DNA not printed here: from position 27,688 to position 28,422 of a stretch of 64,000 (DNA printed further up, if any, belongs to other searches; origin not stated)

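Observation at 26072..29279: Candidate queuine/queuosine salvage operon: Qng1-like, nucleoside 2-deoxyribosyltransferase-like, F420-dependent LLM oxidoreductase, SAM methyltransferase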

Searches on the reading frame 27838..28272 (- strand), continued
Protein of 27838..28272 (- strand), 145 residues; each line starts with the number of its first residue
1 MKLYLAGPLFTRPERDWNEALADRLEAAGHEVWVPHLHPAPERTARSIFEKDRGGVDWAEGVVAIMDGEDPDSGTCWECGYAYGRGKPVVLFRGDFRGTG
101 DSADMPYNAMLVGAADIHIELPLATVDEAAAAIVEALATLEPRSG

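Call 71: fold_search(model_id=the predicted structure, library=pdb)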
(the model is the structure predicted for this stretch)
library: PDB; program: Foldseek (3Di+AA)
matches with E <= 10: 1513; with E <= 0.001: 67
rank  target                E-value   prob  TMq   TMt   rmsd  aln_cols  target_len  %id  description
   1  7o62_B                2.7e-08  1.00  0.74  0.78   2.8       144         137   25  Crystal structure of a 2`-deoxyribosyltransferase from the psychrophilic bacterium Desulfotalea psychrophila. (released 2021-10-20)
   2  7m5h_B                5.7e-08  1.00  0.74  0.68   4.9       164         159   21  Crystal structure of conserved protein from Enterococcus faecalis V583 (released 2021-04-07)
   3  7m5h_A                1.2e-07  1.00  0.72  0.66   5.0       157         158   22  Crystal structure of conserved protein from Enterococcus faecalis V583 (released 2021-04-07)
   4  8pqs_D                2.2e-07  1.00  0.70  0.67   4.0       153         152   28  Nucleoside 2'deoxyribosyltransferase from Chroococcidiopsis thermalis PCC 7203 E88A Mutant (released 2024-02-21)
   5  7o62_A                3.6e-07  1.00  0.74  0.79   3.7       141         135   26  Crystal structure of a 2`-deoxyribosyltransferase from the psychrophilic bacterium Desulfotalea psychrophila. (released 2021-10-20)
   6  8qc0_B                3.6e-07  1.00  0.67  0.63   3.9       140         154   30  Nucleoside 2'deoxyribosyltransferase from Chroococcidiopsis thermalis PCC 7203 WT ribosylated (released 2024-02-21)
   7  8pqp_A                5.0e-07  1.00  0.64  0.61   5.0       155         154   26  Nucleoside 2'deoxyribosyltransferase from Chroococcidiopsis thermalis PCC 7203 D62N Mutant bound to ImmH-Forodesine (released 2024-02-21)
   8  7o62_C                5.7e-07  1.00  0.76  0.82   3.1       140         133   26  Crystal structure of a 2`-deoxyribosyltransferase from the psychrophilic bacterium Desulfotalea psychrophila. (released 2021-10-20)
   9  9emx_C                5.7e-07  1.00  0.71  0.67   4.1       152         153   28  Nucleoside 2'deoxyribosyltransferase from Chroococcidiopsis thermalis PCC 7203 Double Mutant Y7F A9S bound to Cordycep (released 2025-05-07)
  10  9emw_A                6.1e-07  1.00  0.67  0.63   3.9       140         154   29  Nucleoside 2'deoxyribosyltransferase from Chroococcidiopsis thermalis PCC 7203 Y7F Mutant bound to ImmH-Forodesine (released 2025-05-14)
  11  7o62_D                6.5e-07  1.00  0.71  0.81   3.1       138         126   25  Crystal structure of a 2`-deoxyribosyltransferase from the psychrophilic bacterium Desulfotalea psychrophila. (released 2021-10-20)
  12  8pqt_B                7.3e-07  1.00  0.66  0.66   3.8       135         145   31  Nucleoside 2'deoxyribosyltransferase from Chroococcidiopsis thermalis PCC 7203 WT bound to Bis-Tris (released 2024-02-21)
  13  8pqq_D                7.3e-07  1.00  0.68  0.65   4.3       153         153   28  Nucleoside 2'deoxyribosyltransferase from Chroococcidiopsis thermalis PCC 7203 E88Q Mutant bound to Clofarabine (released 2024-02-21)
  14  8qc0_D                7.8e-07  1.00  0.68  0.66   4.1       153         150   28  Nucleoside 2'deoxyribosyltransferase from Chroococcidiopsis thermalis PCC 7203 WT ribosylated (released 2024-02-21)
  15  9emx_A                8.3e-07  1.00  0.66  0.63   4.0       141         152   28  Nucleoside 2'deoxyribosyltransferase from Chroococcidiopsis thermalis PCC 7203 Double Mutant Y7F A9S bound to Cordycep (released 2025-05-07)
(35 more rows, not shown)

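Call 79: find_encoding_contigs(protein=P0134, flank=6000, max_places=2)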
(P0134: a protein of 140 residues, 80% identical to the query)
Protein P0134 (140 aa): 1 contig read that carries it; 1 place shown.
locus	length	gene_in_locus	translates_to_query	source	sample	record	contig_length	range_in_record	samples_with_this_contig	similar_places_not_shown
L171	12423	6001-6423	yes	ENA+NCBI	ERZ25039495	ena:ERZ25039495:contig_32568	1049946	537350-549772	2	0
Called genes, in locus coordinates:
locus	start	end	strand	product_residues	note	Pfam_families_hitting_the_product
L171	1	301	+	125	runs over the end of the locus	-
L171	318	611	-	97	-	-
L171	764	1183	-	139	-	PF00462:Glutaredoxin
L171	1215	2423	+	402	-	PF00155:Aminotran_1_2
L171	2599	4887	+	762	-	PF08447:PAS_3, PF00990:GGDEF, PF00563:EAL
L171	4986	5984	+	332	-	PF10343:Q_salvage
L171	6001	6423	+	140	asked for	PF05014:Nuc_deoxyrib_tr, PF14359:DUF4406 (weak), PF15891:Nuc_deoxyri_tr2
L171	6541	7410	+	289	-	PF00296:Bac_luciferase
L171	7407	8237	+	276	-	PF13489:Methyltransf_23, PF01209:Ubie_methyltran, PF13649:Methyltransf_25, PF13847:Methyltransf_31, PF08241:Methyltransf_11, PF08242:Methyltransf_12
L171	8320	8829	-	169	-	-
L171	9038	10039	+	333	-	PF00005:ABC_tran, PF13304:AAA_21 (weak)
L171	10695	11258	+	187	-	PF01061:ABC2_membrane, PF12679:ABC2_membrane_2, PF12698:ABC2_membrane_3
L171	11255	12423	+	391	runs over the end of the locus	PF12698:ABC2_membrane_3, PF01061:ABC2_membrane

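Call 80: find_encoding_contigs(protein=P0235, flank=6000, max_places=2)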
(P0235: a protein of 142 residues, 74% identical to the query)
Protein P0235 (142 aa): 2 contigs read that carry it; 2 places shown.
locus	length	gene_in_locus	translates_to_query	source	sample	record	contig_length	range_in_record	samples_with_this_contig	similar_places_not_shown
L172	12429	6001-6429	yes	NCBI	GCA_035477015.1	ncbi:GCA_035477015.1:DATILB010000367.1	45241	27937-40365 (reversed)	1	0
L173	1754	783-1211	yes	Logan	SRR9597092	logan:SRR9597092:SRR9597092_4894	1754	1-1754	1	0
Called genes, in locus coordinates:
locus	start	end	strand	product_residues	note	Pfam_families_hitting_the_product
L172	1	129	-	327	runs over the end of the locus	PF01544:CorA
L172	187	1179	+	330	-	PF05222:AlaDh_PNT_N, PF01262:AlaDh_PNT_C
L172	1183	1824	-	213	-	PF14681:UPRTase, PF00156:Pribosyltran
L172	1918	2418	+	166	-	PF27101:Rv3753c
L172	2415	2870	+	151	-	PF00383:dCMP_cyt_deam_1, PF14437:MafB19-deam, PF14439:Bd3614-deam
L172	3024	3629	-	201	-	PF00440:TetR_N, PF16925:TetR_C_13 (weak), PF21993:TetR_C_13_2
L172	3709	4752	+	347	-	PF01370:Epimerase, PF07993:NAD_binding_4, PF16363:GDP_Man_Dehyd (faint)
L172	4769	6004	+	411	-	PF01546:Peptidase_M20, PF07687:M20_dimer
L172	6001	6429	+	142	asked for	PF05014:Nuc_deoxyrib_tr, PF14359:DUF4406 (weak), PF15891:Nuc_deoxyri_tr2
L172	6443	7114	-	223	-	PF01329:Pterin_4a, PF18029:Glyoxalase_6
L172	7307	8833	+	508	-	PF05222:AlaDh_PNT_N, PF01262:AlaDh_PNT_C, PF12769:PNTB_4TM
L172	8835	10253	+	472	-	PF02233:PNTB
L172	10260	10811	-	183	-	PF04542:Sigma70_r2, PF08281:Sigma70_r4_2, PF04545:Sigma70_r4 (weak)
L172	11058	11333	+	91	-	-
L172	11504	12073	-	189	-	PF10634:Iron_transport (weak)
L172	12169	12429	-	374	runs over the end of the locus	PF00072:Response_reg, PF07228:SpoIIE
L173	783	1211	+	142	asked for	PF05014:Nuc_deoxyrib_tr, PF14359:DUF4406 (weak), PF15891:Nuc_deoxyri_tr2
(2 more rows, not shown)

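Call 81: find_encoding_contigs(protein=P0165, flank=6000, max_places=2)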
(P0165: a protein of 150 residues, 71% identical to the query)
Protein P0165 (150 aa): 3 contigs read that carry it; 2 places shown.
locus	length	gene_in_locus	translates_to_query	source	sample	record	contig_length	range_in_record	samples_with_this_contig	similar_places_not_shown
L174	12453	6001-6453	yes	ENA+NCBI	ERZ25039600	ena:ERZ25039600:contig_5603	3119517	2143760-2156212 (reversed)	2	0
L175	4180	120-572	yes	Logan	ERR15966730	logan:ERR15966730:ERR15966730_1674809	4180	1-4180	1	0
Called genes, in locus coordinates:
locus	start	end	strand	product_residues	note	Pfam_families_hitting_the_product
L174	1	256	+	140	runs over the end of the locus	-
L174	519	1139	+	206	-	-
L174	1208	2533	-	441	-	PF01979:Amidohydro_1, PF07969:Amidohydro_3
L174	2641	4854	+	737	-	PF00982:Glyco_transf_20, PF02358:Trehalose_PPase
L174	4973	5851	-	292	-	PF00294:PfkB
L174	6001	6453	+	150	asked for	PF05014:Nuc_deoxyrib_tr, PF15891:Nuc_deoxyri_tr2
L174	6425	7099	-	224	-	-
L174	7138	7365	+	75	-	-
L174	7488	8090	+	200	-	PF13489:Methyltransf_23, PF01209:Ubie_methyltran, PF13847:Methyltransf_31, PF08241:Methyltransf_11, PF08242:Methyltransf_12, PF13649:Methyltransf_25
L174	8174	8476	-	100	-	-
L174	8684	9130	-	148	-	-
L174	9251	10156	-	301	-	PF00892:EamA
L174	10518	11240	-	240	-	PF00583:Acetyltransf_1, PF13673:Acetyltransf_10 (weak), PF13508:Acetyltransf_7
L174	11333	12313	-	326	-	PF00561:Abhydrolase_1, PF12146:Hydrolase_4 (weak), PF12697:Abhydrolase_6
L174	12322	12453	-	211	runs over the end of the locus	-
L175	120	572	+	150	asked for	PF05014:Nuc_deoxyrib_tr, PF15891:Nuc_deoxyri_tr2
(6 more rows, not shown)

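Call 83: search_protein_families(library=ncbifam, proteins=[L174:4973-5851:-], max_evalue=1e-10)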
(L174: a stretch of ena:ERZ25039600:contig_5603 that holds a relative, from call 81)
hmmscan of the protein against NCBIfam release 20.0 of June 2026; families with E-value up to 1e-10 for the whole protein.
L174:4973-5851:- (292 aa): 13 families
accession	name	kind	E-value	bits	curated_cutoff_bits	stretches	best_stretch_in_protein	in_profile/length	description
TIGR02152.1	D_ribokin_bact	equivalog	5.7e-76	255.7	299.65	1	1-283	8-294/298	ribokinase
NF008353.0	PRK11142.1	equivalog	1.6e-54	185.5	341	1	8-291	19-305/307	ribokinase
TIGR04382.1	myo_inos_iolC_N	equivalog_domain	2.1e-23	83.1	300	1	21-288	27-308/309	5-dehydro-2-deoxygluconokinase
NF041134.1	R1P_kin_Thcocales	equivalog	1.7e-22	80.2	500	1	3-276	12-269/291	ADP-dependent ribose-1-phosphate kinase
TIGR03168.1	1-PFK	subfamily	1.1e-20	73.8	216.4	1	13-278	20-290/305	hexose kinase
NF053626.1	RibKinHalex1628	equivalog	1.4e-19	70.7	330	1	19-289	29-291/293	ATP-dependent ribose-1-phosphate kinase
TIGR03828.1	pfkB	equivalog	1.6e-19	70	292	1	10-278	17-290/305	1-phosphofructokinase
NF041320.1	pfkB_Halo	equivalog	4.3e-17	62.5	400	1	13-277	22-284/302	1-phosphofructokinase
NF049991.1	TagKinase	equivalog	7e-15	54.6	420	1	41-274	54-300/321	tagatose kinase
NF007321.0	PRK09813.1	equivalog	2.2e-14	53.5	247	1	28-270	24-255/261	fructoselysine 6-kinase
TIGR02198.1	rfaE_dom_I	equivalog_domain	9.7e-14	51.2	345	1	140-277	167-304/315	D-glycero-beta-D-manno-heptose-7-phosphate kinase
NF006957.1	PRK09434.1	equivalog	1.4e-13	51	450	0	184-251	195-262/302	fructokinase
NF007068.0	PRK09513.1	equivalog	3.3e-11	43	432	1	3-267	15-283/312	1-phosphofructokinase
